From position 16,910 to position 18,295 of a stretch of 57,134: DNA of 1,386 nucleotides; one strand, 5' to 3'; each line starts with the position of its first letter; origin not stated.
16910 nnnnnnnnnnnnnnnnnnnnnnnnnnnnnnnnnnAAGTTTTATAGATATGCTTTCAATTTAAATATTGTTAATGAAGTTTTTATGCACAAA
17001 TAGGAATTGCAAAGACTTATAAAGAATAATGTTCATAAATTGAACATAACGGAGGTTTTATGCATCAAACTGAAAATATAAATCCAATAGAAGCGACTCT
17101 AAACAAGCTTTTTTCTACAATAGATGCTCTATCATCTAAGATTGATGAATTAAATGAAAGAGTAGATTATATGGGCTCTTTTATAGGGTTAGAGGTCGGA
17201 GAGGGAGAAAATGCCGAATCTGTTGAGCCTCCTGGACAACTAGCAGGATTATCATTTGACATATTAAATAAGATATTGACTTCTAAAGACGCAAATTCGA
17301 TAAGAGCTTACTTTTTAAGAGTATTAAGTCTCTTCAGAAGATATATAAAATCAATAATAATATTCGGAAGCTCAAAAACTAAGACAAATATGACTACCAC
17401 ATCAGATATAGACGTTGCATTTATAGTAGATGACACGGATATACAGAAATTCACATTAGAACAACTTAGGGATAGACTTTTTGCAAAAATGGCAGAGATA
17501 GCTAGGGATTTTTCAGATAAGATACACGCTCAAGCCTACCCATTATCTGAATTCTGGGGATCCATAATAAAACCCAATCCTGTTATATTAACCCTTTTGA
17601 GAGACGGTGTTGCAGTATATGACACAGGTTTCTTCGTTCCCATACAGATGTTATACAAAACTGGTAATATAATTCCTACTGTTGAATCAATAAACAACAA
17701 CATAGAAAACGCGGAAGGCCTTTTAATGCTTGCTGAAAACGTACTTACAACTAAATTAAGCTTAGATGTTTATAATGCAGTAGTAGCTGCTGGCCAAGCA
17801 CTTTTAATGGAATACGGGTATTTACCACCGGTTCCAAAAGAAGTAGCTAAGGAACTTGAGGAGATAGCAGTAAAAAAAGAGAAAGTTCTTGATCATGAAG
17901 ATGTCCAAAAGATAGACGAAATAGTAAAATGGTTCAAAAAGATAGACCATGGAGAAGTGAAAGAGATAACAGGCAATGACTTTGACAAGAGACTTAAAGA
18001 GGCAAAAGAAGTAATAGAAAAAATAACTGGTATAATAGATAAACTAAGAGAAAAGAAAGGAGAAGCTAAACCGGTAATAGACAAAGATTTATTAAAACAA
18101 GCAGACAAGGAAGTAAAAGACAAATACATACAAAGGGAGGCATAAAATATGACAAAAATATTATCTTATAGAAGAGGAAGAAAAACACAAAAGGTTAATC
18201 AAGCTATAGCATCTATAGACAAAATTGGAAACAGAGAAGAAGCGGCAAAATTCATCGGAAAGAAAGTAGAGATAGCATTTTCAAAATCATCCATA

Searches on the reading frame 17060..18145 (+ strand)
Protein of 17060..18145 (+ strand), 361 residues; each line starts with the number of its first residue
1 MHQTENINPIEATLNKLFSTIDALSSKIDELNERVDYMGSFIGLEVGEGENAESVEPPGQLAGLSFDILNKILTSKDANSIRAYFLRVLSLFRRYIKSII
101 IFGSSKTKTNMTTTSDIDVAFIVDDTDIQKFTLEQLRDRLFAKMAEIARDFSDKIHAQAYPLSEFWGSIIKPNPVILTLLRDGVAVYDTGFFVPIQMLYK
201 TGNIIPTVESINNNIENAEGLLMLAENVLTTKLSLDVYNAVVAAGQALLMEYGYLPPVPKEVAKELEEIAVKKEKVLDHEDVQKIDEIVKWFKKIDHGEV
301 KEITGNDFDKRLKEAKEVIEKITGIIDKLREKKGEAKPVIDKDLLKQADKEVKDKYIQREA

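Call 3: search_protein_families(library=pfam, proteins=[window:17060-18145:+], max_evalue=1)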
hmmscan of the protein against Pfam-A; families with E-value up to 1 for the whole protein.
window:17060-18145:+ (361 aa): 6 families
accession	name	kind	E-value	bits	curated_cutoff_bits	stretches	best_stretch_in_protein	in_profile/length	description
PF18765.7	Polbeta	-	7.5e-05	23.3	26.9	1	93-134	8-52/93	Polymerase beta, Nucleotidyltransferase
PF14257.11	DUF4349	-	0.0029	17.4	27.7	1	4-58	114-166/213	Domain of unknown function (DUF4349)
PF10046.14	BLOC1_2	-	0.034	14.9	33.4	0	3-40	49-86/96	Biogenesis of lysosome-related organelles complex-1 subunit 2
PF22600.2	MTPAP-like_central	-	0.077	13.5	27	1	97-135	41-71/139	Poly(A) RNA polymerase, mitochondrial-like, central palm domain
PF02996.22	Prefoldin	-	0.11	12.9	23.2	1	308-332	82-106/120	Prefoldin subunit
PF06103.16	DUF948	-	0.14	12.8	37.2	0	13-37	20-44/89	Bacterial protein of unknown function (DUF948)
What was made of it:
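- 17060..18145 (+): Pol-beta-superfamily nucleotidyltransferase, 361 aa, divergent from X. This is the family-wide neighbour of X. Weakly MntA/ANT-like, with a helical C-terminal half. Pfam Polbeta 23.3 bits, below the 26.9 cutoff (call 3).
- On Pol-beta superfamily nucleotidyltransferase: neighbour 17060-18145: The window copy scores 23.3 bits, just under the Polbeta cutoff (call 3).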

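Call 4: search_protein_families(library=ncbifam, proteins=[window:17060-18145:+], max_evalue=1)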
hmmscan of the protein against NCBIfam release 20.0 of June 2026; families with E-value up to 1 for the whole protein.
window:17060-18145:+ (361 aa): 5 families
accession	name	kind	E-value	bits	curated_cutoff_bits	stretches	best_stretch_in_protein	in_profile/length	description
NF047752.1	MntA_antitoxin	equivalog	4.7e-05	23.2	60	1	95-135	6-47/106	type VII toxin-antitoxin system MntA family adenylyltransferase antitoxin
NF041116.1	CBASS_cyclase_a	equivalog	0.0026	16.9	200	1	96-151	45-104/317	CBASS oligonucleotide cyclase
NF041813.1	Avs2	equivalog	0.048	11.5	1000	1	277-344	61-128/1317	AVAST type 2 anti-phage system protein Avs2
NF006570.0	PRK09084.1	equivalog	0.1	11.6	455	1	101-149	332-380/452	lysine-sensitive aspartokinase 3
TIGR00316.1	cdhC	equivalog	0.65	8.7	355.95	1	260-325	354-421/460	CO dehydrogenase/CO-methylating acetyl-CoA synthase complex subunit beta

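Call 32: search_solved_structures(query=window:17060-18145:+, max_evalue=1)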
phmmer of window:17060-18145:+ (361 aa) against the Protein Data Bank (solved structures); distinct sequences matched with E-value up to 1: 0.

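Call 46: search_protein_families(library=phrogs, proteins=[window:17060-18145:+], max_evalue=0.01)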
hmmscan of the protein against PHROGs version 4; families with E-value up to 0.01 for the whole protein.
window:17060-18145:+ (361 aa): 1 family
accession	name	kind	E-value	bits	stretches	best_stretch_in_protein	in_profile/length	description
phrog_36119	-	unknown function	0.0052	17.2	0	94-162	60-126/247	-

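Call 47: search_protein_families(library=padloc, proteins=[window:17060-18145:+], max_evalue=0.01)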
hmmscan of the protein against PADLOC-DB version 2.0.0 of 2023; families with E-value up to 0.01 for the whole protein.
window:17060-18145:+ (361 aa): 7 families
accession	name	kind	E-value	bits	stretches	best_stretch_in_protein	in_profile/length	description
PDLC04903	PDC-S09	-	9.9e-05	20.6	1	89-132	19-60/108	-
PDLC04368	PDC-M05A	-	0.00023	19.1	1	85-174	96-175/201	-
PDLC04907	PDC-S09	-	0.00044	18.3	1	78-135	11-64/114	-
PDLC00801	Cyclase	-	0.0009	16.5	1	98-138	47-87/295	oligonucleotide-cyclase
PDLC04369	PDC-M05A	-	0.0024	15.5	1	92-183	99-180/201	-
PDLC00769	Cyclase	-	0.0035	14.8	1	75-133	22-85/261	oligonucleotide-cyclase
PDLC04905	PDC-S09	-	0.0085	14.4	0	95-125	20-50/101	-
